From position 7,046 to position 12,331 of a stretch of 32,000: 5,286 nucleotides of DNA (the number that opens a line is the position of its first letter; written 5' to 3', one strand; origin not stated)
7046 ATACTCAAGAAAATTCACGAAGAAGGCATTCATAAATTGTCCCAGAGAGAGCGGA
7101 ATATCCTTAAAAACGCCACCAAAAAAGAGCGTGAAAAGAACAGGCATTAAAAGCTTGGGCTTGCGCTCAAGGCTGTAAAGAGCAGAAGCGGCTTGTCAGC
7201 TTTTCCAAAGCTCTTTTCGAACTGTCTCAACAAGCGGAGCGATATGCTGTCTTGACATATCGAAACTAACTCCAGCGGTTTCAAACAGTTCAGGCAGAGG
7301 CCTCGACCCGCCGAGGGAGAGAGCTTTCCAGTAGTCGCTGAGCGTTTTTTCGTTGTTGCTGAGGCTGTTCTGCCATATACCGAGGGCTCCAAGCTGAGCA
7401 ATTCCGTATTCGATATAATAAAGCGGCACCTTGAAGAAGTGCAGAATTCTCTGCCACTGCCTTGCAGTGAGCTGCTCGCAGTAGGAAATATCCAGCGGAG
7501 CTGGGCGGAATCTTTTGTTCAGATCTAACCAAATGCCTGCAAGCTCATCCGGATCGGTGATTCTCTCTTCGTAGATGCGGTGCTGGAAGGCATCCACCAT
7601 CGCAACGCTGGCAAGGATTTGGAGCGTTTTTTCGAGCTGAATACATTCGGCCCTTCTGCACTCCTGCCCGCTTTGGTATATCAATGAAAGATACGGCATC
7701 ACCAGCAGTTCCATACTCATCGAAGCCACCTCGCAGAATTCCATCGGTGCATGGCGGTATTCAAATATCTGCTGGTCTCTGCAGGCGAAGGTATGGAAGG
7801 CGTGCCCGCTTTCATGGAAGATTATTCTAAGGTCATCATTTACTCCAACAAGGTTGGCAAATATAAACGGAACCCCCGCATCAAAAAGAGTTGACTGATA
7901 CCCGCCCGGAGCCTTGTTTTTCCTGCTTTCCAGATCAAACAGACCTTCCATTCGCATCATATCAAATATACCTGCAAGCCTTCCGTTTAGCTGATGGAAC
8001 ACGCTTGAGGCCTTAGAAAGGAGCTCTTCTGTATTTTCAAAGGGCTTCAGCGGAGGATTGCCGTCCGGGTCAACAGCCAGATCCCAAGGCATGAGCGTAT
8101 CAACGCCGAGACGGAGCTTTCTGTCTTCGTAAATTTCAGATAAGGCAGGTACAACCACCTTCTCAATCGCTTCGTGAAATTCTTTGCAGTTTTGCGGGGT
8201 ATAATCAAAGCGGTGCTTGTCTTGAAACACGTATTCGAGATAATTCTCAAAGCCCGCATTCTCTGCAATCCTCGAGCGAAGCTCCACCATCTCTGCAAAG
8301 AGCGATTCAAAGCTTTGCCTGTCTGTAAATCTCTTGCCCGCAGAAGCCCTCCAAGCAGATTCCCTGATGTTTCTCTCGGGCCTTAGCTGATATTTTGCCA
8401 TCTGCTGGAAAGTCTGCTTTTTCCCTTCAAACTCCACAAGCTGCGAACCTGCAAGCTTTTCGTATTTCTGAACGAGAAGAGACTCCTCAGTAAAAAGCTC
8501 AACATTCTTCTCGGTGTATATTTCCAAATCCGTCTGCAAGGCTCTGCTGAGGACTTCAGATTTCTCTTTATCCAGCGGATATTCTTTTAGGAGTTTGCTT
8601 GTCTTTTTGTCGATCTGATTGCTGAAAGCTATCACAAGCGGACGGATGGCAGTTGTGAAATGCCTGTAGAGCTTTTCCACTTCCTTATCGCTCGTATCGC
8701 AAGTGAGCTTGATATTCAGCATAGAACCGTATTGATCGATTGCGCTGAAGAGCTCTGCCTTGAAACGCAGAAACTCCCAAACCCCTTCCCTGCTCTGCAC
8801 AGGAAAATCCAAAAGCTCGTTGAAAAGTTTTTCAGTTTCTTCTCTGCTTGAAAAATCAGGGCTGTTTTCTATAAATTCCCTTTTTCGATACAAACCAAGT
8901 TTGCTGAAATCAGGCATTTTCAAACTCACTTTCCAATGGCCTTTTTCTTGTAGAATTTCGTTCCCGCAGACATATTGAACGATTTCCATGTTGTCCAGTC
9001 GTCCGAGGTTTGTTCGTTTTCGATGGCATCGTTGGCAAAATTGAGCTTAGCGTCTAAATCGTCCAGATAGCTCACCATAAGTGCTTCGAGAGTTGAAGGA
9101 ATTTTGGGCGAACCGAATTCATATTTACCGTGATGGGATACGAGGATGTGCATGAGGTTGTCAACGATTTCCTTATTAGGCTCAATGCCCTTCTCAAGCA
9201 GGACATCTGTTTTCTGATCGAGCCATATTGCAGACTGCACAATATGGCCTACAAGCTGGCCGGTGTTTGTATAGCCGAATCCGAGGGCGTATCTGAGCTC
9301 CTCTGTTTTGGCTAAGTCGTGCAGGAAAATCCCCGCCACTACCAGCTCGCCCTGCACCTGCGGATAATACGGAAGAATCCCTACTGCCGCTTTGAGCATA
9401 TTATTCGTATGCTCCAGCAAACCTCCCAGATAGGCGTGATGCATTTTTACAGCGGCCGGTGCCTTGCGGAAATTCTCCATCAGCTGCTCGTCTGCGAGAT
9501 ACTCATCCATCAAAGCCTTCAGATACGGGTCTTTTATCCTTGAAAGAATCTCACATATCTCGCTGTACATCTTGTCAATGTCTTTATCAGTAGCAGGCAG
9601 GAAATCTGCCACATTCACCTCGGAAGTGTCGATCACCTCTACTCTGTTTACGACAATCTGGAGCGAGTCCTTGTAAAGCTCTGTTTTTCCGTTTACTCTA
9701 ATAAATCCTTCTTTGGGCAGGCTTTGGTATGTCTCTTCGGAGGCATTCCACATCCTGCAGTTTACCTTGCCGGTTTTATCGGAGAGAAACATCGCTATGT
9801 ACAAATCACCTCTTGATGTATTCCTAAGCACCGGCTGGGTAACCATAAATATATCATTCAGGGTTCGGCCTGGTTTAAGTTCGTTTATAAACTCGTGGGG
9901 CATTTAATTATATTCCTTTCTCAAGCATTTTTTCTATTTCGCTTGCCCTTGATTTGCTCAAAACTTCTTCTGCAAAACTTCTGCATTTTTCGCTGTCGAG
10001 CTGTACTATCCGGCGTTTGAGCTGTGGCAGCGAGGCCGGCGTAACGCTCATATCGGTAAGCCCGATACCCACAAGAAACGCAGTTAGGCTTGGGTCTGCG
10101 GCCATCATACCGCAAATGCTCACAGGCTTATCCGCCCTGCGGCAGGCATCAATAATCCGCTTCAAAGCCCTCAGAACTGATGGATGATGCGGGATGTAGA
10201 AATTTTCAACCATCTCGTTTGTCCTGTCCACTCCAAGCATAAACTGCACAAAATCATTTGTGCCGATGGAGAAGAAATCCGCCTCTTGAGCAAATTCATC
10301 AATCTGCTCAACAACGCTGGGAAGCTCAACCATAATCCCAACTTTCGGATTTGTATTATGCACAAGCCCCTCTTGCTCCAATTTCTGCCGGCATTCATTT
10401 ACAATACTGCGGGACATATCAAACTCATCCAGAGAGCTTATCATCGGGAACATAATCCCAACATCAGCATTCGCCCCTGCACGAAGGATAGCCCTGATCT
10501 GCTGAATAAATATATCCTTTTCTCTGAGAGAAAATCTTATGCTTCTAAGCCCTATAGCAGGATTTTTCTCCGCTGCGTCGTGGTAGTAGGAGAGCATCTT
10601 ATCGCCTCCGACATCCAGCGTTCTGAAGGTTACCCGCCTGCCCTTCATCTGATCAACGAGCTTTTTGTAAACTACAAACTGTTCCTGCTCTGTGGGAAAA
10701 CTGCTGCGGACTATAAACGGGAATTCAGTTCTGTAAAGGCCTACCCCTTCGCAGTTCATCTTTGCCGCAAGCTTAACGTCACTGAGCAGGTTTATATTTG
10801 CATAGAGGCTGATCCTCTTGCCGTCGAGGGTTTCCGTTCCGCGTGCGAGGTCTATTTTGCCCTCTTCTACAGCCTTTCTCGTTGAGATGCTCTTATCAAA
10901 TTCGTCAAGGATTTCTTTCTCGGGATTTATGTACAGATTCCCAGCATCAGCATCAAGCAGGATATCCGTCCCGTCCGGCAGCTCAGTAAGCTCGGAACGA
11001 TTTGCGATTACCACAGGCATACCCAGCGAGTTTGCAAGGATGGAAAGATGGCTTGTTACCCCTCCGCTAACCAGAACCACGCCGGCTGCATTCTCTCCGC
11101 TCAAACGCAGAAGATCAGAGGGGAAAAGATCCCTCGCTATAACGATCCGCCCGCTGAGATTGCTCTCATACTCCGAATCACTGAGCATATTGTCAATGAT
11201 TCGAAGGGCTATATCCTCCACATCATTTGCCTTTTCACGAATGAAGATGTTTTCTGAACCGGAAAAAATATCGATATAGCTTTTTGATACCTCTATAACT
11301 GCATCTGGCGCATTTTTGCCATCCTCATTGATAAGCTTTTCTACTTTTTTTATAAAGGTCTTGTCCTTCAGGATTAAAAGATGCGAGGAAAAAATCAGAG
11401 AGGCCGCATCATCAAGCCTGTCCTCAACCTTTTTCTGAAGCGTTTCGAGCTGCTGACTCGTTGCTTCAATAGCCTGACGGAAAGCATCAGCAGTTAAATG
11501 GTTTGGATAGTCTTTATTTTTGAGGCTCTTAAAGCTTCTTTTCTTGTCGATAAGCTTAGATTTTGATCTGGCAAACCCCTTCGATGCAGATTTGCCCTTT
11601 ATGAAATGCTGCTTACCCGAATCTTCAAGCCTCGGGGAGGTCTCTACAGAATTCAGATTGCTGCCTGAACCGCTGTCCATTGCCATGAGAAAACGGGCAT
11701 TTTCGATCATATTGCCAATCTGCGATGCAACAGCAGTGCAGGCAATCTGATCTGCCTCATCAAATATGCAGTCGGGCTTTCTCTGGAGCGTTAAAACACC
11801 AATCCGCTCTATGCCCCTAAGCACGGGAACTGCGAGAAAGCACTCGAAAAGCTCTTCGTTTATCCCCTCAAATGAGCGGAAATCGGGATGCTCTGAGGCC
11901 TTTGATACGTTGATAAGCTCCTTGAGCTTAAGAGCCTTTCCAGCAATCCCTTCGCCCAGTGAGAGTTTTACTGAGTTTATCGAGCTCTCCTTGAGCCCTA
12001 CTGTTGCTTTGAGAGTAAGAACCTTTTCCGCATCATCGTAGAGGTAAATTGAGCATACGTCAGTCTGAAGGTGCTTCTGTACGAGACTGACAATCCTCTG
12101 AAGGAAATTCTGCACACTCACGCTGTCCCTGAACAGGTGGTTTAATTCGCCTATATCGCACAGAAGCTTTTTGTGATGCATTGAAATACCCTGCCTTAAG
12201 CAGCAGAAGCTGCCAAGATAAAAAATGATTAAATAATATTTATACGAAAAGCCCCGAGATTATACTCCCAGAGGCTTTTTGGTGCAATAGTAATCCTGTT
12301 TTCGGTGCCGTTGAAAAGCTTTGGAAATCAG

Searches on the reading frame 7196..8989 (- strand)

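Call 44: search_protein_families(library=pfam, proteins=[window:7196-8989:-], max_evalue=0.00001)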
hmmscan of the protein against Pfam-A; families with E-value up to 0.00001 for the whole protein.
window:7196-8989:- (597 aa): 1 family
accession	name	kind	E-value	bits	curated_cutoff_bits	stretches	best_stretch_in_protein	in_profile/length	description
PF01432.26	Peptidase_M3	-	8.7e-47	160.9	27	1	203-577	5-446/457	Peptidase family M3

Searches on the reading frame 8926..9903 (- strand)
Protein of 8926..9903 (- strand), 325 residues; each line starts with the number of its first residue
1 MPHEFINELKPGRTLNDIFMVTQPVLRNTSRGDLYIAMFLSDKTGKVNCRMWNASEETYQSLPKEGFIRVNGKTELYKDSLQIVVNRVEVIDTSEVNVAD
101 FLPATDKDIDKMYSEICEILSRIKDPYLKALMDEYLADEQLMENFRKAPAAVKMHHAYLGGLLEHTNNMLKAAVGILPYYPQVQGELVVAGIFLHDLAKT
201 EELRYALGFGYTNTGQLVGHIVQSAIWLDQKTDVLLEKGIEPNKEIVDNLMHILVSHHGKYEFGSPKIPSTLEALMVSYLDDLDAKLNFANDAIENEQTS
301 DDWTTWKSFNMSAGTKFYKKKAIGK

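Call 44: search_protein_families(library=pfam, proteins=[window:8926-9903:-], max_evalue=0.00001)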
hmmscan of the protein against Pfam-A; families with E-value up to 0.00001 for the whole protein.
window:8926-9903:- (325 aa): 2 families
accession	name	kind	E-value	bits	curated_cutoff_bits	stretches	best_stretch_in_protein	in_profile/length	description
PF01336.31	tRNA_anti-codon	-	2.5e-08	34.2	27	1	36-91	18-75/75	OB-fold nucleic acid binding domain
PF01966.28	HD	-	8.5e-06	26.5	22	0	163-285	2-115/116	HD domain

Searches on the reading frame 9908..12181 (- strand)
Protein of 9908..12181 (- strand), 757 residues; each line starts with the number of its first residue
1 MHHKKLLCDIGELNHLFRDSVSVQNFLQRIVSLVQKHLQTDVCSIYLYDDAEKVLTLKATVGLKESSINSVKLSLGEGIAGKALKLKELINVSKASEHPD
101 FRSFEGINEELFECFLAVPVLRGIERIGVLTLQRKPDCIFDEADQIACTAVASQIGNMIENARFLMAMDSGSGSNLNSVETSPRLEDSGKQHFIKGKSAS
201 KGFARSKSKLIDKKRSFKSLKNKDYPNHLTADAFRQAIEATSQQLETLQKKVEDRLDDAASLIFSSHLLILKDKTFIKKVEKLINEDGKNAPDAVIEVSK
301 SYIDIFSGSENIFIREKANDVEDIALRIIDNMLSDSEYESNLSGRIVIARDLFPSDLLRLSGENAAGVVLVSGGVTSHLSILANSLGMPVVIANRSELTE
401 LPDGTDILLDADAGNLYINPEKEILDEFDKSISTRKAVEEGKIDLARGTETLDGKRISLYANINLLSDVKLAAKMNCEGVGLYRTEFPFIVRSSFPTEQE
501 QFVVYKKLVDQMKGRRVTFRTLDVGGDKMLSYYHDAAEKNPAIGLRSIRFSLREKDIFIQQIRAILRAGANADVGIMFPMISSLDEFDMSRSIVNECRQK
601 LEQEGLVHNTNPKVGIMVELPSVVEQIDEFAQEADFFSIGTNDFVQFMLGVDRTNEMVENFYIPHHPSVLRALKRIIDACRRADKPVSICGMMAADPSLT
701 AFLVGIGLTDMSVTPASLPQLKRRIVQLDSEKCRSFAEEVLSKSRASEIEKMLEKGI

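Call 44: search_protein_families(library=pfam, proteins=[window:9908-12181:-], max_evalue=0.00001)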
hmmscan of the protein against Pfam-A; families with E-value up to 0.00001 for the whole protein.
window:9908-12181:- (757 aa): 6 families
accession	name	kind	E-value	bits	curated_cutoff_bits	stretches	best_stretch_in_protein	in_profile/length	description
PF02896.24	PEP-utilizers_C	-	7.9e-100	334.2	22.8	1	447-729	10-292/293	PEP-utilising enzyme, PEP-binding domain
PF05524.18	PEP-utilisers_N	-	4.8e-18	65.9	24.4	1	195-316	1-120/121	PEP-utilising enzyme, N-terminal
PF00391.29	PEP-utilizers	-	1.4e-14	53.9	23.1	1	344-414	4-72/72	PEP-utilising enzyme, mobile domain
PF13185.12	GAF_2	-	1.3e-13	51.8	28.6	1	22-160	3-136/136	GAF domain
PF01590.32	GAF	-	6.8e-11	43.3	22.4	1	24-157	3-131/133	GAF domain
PF13492.12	GAF_3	-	4.5e-09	37.2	27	1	23-161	2-129/129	GAF domain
